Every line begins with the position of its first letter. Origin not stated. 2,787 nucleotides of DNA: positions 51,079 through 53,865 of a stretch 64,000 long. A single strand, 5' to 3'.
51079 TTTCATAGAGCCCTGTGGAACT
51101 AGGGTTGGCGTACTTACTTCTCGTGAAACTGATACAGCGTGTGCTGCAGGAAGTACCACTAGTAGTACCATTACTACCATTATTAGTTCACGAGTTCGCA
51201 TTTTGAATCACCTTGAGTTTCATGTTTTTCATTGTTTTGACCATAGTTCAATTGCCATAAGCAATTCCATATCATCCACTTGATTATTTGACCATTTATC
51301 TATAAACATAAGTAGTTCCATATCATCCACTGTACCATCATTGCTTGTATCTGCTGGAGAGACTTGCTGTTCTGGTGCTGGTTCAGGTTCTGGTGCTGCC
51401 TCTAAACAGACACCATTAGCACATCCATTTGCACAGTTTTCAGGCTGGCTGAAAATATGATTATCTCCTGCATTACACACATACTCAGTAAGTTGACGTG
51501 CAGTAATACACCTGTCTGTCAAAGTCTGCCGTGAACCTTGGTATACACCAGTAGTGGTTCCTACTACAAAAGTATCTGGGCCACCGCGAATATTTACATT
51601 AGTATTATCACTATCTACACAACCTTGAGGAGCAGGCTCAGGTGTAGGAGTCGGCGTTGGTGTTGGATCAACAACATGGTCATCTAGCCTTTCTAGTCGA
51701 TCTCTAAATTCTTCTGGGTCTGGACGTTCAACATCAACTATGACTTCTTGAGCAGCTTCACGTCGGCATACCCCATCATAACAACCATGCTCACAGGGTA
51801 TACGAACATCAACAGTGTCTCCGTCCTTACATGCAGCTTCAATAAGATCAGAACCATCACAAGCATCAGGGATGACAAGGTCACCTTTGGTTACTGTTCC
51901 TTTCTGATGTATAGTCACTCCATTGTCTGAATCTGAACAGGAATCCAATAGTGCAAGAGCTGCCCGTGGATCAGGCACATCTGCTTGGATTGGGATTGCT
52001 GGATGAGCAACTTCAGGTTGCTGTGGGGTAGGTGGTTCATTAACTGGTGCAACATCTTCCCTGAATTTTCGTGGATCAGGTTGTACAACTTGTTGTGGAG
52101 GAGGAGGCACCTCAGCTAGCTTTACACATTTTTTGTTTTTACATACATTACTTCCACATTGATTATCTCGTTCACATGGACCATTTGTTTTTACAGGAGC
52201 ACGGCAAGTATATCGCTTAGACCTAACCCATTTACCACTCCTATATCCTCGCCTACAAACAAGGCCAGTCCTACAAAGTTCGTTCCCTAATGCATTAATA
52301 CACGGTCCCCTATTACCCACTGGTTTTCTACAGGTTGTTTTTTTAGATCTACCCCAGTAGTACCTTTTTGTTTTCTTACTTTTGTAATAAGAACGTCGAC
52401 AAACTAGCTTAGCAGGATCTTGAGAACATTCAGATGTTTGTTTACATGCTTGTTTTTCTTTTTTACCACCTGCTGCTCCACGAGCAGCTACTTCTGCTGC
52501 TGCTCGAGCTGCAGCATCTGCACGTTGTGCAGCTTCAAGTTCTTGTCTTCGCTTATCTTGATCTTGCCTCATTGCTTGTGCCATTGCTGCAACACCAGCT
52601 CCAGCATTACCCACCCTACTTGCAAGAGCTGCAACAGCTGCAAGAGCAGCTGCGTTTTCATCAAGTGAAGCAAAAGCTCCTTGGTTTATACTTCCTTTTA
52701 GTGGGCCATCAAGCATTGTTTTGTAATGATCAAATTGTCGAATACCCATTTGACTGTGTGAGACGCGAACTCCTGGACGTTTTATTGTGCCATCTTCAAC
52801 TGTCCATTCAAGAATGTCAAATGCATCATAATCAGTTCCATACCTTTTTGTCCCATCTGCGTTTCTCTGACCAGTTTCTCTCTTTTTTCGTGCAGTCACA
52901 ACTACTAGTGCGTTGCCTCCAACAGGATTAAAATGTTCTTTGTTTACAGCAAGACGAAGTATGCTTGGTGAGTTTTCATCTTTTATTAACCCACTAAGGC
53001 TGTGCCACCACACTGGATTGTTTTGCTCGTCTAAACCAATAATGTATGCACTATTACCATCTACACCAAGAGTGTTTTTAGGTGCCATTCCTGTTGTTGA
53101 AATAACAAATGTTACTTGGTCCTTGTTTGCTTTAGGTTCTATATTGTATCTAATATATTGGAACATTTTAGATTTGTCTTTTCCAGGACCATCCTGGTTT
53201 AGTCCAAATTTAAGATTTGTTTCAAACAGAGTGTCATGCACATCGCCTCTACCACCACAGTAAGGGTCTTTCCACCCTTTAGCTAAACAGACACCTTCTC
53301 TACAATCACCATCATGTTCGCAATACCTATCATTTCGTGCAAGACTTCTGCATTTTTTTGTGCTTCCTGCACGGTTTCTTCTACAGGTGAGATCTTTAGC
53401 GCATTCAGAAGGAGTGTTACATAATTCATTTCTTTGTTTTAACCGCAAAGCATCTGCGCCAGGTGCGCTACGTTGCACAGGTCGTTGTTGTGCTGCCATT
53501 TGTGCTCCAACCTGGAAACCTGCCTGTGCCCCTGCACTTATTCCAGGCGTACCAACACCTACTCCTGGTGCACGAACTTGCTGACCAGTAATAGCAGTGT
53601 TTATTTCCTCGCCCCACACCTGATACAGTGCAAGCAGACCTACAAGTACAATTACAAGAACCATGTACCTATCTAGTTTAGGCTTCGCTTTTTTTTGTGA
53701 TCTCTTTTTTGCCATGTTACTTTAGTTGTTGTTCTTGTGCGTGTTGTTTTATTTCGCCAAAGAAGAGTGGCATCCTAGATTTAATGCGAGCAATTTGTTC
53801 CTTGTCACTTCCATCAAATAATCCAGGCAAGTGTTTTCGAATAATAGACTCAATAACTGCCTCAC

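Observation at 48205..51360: Dockerin-like C-termini on two array proteins, with candidate partner modules on five others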

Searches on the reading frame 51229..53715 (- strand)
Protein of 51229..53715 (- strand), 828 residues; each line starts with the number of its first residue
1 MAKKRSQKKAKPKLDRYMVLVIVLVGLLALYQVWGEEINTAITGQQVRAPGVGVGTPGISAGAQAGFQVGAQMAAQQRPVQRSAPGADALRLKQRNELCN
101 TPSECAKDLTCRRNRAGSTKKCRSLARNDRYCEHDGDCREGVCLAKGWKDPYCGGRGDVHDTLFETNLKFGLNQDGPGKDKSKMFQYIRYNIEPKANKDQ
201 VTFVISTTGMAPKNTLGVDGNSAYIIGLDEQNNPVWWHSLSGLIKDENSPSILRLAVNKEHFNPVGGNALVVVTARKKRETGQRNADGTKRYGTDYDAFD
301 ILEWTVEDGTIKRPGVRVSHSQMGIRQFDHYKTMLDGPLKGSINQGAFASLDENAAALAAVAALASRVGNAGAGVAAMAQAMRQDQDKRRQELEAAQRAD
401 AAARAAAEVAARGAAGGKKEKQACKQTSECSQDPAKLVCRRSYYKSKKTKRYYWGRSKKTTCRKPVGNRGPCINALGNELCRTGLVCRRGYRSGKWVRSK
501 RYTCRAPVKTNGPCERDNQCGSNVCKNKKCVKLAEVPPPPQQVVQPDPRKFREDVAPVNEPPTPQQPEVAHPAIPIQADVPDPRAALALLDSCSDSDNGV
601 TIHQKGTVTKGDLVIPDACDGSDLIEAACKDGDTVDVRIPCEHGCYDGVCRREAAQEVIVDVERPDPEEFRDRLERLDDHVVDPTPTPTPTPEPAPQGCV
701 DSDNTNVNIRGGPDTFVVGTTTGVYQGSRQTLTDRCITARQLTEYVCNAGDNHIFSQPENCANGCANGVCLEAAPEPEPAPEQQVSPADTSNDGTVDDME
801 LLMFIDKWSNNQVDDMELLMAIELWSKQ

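Call 5: search_protein_families(library=pfam, proteins=[window:51229-53715:-], max_evalue=1)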
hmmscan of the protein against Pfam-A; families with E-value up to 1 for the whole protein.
window:51229-53715:- (828 aa): 0 families

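Call 14: find_homologous_proteins(query=window:51232-53715:-, max_evalue=0.001)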
Query window:51232-53715:- (828 aa): 1 proteins with E <= 0.001 among 8000 candidates.
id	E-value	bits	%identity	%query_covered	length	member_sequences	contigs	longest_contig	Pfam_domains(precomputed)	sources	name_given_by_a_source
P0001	0.0e+0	1933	100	100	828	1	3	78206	-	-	-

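Call 15: find_encoding_contigs(protein=P0001, flank=10000, max_places=6)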
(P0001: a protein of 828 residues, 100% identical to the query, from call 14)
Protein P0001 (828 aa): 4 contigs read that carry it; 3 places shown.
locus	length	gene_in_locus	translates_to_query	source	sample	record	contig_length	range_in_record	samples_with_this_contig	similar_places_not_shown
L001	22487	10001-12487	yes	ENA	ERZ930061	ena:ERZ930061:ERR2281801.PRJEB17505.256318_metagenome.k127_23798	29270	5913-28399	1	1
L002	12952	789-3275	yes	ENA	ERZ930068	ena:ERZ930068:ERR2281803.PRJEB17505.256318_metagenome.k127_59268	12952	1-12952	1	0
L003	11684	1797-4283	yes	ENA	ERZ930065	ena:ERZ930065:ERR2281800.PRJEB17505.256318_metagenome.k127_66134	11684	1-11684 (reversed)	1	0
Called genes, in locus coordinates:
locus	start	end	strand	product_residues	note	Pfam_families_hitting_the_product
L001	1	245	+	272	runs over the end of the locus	-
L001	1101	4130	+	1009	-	-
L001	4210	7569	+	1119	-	PF00127:Copper-bind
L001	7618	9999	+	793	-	-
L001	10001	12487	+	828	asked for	-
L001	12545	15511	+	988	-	-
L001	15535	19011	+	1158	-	-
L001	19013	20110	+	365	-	-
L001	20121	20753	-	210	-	PF14528:LAGLIDADG_3 (faint), PF03161:LAGLIDADG_2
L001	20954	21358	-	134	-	-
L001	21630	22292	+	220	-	PF01351:RNase_HII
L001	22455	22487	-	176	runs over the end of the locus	-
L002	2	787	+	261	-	?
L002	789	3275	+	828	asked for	-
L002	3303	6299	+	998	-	-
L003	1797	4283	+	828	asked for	-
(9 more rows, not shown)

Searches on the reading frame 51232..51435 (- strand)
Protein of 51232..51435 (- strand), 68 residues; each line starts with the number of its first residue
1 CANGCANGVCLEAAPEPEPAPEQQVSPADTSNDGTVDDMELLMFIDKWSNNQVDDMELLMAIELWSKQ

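Call 12: find_homologous_proteins(query=window:51232-51435:-, max_evalue=10)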
Query seq(68 aa): no candidate shares three 5-residue words with the query. No homologue found.
